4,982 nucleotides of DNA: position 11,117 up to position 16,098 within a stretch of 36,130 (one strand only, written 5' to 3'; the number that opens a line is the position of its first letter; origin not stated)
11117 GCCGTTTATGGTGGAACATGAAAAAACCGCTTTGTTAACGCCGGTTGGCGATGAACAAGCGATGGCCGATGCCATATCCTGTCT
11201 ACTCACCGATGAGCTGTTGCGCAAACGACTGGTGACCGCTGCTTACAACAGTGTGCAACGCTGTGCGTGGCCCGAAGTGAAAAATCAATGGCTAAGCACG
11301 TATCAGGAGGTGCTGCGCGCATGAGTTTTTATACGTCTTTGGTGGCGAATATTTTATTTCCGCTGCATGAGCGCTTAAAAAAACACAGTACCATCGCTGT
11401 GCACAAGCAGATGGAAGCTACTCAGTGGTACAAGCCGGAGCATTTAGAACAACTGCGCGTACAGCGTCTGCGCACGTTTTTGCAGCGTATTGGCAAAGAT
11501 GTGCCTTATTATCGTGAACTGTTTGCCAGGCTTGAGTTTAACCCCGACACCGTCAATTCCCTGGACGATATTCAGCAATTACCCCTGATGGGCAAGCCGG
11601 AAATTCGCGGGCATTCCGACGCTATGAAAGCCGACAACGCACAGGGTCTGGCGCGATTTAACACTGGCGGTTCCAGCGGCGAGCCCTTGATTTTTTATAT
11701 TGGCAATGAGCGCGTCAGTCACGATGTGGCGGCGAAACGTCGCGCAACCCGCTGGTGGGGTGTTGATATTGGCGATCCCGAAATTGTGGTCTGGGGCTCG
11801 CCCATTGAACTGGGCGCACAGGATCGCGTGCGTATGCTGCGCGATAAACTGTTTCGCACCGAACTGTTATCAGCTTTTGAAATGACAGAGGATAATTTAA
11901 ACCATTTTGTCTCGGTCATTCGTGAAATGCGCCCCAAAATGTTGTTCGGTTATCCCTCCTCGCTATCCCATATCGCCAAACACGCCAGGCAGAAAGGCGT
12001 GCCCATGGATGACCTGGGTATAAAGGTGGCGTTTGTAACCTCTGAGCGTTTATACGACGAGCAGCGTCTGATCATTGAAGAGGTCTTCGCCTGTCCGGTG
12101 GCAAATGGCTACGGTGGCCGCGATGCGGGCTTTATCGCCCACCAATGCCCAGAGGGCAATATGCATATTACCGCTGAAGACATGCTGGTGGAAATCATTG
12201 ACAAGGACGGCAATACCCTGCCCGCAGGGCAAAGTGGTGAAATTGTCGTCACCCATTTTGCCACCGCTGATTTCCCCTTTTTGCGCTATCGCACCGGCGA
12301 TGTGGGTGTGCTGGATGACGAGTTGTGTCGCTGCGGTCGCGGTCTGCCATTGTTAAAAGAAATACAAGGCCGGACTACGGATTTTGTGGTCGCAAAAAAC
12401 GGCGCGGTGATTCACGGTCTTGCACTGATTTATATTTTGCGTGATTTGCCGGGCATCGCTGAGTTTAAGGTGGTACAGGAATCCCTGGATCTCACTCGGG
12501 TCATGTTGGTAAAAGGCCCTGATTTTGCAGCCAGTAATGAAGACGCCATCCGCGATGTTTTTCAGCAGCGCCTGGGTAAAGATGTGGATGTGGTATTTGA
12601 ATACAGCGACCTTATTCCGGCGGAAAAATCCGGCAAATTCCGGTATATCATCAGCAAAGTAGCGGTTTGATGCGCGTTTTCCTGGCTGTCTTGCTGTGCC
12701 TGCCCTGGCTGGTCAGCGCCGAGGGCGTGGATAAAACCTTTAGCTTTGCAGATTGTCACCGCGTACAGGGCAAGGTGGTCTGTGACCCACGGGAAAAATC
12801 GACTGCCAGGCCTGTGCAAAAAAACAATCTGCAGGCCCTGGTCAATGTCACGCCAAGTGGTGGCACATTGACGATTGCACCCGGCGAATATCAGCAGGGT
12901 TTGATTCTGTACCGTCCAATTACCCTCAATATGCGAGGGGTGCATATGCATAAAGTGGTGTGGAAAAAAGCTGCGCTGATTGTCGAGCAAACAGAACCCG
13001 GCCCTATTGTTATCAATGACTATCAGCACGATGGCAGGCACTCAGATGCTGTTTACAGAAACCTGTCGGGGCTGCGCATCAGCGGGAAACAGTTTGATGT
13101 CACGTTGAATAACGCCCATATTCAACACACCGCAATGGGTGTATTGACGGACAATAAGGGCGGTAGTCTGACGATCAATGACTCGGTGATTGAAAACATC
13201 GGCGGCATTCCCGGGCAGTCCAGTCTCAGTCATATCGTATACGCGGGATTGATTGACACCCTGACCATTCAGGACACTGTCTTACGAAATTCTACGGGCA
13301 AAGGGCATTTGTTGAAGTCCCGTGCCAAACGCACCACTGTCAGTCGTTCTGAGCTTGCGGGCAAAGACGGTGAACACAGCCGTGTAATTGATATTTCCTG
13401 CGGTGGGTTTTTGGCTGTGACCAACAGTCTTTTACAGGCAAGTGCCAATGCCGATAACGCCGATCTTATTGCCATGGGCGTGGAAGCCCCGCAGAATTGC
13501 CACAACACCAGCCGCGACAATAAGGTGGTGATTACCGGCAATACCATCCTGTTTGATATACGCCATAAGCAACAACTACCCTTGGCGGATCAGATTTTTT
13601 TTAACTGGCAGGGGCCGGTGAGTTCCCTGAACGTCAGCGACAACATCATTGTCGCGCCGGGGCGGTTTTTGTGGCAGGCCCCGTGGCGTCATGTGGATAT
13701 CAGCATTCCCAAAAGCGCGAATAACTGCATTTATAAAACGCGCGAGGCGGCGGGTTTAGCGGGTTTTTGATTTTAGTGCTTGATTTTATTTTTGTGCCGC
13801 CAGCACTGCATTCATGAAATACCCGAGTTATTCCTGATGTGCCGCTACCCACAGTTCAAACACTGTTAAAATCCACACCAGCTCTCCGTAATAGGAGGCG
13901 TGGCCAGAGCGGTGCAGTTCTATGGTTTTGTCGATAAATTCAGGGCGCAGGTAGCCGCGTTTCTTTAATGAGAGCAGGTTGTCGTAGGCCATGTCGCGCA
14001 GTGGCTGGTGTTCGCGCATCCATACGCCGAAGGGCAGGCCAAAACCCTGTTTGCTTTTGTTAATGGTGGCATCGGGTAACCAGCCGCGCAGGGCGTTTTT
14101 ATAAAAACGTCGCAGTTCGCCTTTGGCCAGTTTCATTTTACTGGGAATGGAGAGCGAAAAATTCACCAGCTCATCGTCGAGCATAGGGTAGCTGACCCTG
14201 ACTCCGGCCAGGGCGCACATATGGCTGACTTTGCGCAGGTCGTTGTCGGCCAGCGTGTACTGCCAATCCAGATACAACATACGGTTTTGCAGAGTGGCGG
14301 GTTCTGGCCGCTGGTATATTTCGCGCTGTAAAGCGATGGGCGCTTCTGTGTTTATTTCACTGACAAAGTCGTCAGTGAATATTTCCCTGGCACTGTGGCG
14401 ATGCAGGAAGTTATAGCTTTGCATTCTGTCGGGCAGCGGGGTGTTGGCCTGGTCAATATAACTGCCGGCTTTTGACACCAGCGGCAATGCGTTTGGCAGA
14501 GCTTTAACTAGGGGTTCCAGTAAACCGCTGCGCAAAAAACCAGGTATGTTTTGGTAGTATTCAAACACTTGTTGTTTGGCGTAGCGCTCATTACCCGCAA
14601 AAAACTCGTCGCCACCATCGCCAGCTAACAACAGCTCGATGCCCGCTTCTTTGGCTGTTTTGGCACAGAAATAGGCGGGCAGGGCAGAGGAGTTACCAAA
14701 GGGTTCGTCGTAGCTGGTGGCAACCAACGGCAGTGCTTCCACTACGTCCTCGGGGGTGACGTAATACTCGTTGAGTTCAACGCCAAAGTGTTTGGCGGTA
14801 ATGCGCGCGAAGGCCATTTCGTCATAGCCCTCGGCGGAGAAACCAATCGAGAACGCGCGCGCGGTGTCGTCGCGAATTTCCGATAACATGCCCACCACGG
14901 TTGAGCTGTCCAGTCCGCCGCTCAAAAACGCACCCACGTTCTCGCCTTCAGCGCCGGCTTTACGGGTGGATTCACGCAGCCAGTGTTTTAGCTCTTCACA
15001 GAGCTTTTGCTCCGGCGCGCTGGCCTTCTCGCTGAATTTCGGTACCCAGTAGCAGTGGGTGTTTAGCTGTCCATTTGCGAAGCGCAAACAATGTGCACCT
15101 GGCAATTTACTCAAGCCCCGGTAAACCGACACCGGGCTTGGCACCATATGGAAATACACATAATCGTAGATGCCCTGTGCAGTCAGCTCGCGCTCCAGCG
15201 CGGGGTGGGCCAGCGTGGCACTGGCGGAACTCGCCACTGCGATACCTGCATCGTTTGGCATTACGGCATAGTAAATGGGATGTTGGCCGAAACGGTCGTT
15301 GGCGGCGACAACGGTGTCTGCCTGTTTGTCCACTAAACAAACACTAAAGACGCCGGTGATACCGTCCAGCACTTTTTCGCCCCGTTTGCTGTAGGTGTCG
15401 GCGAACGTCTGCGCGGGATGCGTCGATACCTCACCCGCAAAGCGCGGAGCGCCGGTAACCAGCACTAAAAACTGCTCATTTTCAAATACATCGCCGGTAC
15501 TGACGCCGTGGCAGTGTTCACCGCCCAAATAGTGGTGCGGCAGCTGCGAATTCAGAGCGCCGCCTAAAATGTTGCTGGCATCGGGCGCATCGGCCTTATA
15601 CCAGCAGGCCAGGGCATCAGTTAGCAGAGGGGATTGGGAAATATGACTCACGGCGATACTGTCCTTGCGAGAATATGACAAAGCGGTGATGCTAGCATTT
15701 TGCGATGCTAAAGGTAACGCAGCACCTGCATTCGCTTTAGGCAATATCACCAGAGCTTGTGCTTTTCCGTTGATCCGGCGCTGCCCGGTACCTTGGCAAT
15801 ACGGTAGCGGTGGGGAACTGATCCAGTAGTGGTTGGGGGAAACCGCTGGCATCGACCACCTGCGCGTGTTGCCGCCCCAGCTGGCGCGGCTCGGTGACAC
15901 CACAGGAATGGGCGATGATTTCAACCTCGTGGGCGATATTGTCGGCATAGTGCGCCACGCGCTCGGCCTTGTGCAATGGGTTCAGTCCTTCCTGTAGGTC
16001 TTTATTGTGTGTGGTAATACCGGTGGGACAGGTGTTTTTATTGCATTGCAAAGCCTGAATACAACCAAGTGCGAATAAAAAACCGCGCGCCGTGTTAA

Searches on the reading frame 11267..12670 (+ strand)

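Call 76: search_protein_families(library=pfam, proteins=[window:11267-12670:+], max_evalue=0.00001)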
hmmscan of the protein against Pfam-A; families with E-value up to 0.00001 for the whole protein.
window:11267-12670:+ (467 aa): 1 family
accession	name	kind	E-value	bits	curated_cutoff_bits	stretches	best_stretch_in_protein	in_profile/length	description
PF00501.34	AMP-binding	-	7.2e-07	28.8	29.9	1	211-329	245-375/384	AMP-binding enzyme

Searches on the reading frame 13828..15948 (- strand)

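Call 77: search_protein_families(library=pfam, proteins=[window:13828-15948:-], max_evalue=0.00001)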
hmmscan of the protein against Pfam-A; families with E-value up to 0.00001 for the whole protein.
window:13828-15948:- (706 aa): 2 families
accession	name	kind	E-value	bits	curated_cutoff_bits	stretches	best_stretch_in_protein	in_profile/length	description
PF00733.27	Asn_synthase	-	1.8e-76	258.5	21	1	320-701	2-353/354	Asparagine synthase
PF13537.11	GATase_7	-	6.3e-10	39.6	25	1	183-245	59-121/123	Glutamine amidotransferase domain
